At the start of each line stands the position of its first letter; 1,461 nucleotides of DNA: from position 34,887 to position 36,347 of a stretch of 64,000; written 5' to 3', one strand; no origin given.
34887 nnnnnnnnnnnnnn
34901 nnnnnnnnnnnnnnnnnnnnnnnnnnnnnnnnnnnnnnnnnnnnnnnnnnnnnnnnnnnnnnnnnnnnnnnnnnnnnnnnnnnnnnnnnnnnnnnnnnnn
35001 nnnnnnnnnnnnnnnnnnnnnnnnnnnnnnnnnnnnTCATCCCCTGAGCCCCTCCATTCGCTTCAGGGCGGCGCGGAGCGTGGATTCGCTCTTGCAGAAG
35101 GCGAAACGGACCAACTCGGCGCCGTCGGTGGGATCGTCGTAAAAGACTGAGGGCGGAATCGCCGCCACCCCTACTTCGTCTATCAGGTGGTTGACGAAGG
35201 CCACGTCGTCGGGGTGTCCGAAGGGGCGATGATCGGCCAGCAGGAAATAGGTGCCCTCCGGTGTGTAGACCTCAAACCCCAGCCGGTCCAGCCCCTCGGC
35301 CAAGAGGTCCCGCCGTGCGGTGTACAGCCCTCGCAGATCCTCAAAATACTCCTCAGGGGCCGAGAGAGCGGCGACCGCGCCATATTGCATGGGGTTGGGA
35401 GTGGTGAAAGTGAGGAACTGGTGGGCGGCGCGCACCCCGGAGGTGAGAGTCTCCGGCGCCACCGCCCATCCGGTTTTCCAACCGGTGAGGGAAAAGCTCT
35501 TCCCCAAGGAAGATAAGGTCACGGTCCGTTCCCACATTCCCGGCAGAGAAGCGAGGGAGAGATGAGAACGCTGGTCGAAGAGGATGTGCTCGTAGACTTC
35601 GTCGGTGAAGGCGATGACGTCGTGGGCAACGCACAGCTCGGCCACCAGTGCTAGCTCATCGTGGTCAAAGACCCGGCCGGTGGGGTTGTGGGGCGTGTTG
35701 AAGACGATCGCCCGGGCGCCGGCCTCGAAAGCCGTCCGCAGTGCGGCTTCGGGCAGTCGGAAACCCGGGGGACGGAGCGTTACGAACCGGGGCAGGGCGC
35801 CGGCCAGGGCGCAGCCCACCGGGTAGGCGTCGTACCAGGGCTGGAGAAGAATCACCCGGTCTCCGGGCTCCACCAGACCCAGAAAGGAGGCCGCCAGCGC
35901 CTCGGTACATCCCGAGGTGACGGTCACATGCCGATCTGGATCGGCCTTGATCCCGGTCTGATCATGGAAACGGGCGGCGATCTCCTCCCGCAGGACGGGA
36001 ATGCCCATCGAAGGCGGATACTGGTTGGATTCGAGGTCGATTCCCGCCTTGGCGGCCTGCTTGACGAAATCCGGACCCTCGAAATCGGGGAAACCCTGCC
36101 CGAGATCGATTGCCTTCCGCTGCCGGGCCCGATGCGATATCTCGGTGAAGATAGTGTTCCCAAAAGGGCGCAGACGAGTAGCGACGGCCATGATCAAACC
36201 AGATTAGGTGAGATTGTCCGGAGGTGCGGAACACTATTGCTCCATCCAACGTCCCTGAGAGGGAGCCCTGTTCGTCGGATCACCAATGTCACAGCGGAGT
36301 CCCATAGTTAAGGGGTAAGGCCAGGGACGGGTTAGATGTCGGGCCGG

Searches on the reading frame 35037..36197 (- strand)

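Call 33: search_protein_families(library=ncbifam, proteins=[window:35037-36197:-], max_evalue=1e-20)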
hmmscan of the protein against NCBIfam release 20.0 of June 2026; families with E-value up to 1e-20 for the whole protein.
window:35037-36197:- (386 aa): 44 families (the best 25 are shown)
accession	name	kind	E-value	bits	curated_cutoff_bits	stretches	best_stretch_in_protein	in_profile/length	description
NF005855.0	PRK07777.1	equivalog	2.1e-144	481.6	553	1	5-384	6-387/391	pyridoxal phosphate-dependent aminotransferase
NF006488.0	PRK08912.1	equivalog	3e-136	454.4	498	1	12-384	11-383/387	aminotransferase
NF006569.0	PRK09082.1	subfamily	1.7e-114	382.9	420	1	3-382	6-384/386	methionine aminotransferase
NF009079.0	PRK12414.1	subfamily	3.5e-89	299.5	481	1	6-381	8-381/384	methionine aminotransferase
NF041364.1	GntC_guanitoxin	equivalog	3.9e-82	276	415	1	30-383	1-355/356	guanitoxin biosynthesis PLP-dependent (S)-gamma-hydroxy-L-arginine cyclodehydratase GntC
NF041091.1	asp_aminotase_Arch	equivalog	4.6e-64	216.6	550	1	27-382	27-372/376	aspartate aminotransferase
NF005817.0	PRK07683.1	equivalog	6.6e-64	216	575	1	25-382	26-378/387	aminotransferase A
NF005588.0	PRK07309.1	equivalog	1.3e-60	205.4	576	1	30-382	33-383/391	pyridoxal phosphate-dependent aminotransferase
NF005816.0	PRK07682.1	equivalog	2.4e-60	204.2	620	1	6-382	10-380/390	aminotransferase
NF006756.0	PRK09276.1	subfamily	3.7e-60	203.9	507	1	3-383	2-384/387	LL-diaminopimelate aminotransferase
TIGR03540.1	DapC_direct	equivalog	9.9e-58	195.9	593.25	1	7-382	4-381/383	LL-diaminopimelate aminotransferase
NF004770.0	PRK06108.1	subfamily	1.8e-55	188.4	422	1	27-382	35-389/396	pyridoxal phosphate-dependent aminotransferase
NF006604.0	PRK09148.1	equivalog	2.6e-53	181.4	648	1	21-380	25-384/406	LL-diaminopimelate aminotransferase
NF005601.0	PRK07337.1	equivalog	4.6e-53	180.7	496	1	25-384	33-391/394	pyridoxal phosphate-dependent aminotransferase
NF006514.0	PRK08960.1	equivalog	9.5e-53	179.4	554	1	24-382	29-382/388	pyridoxal phosphate-dependent aminotransferase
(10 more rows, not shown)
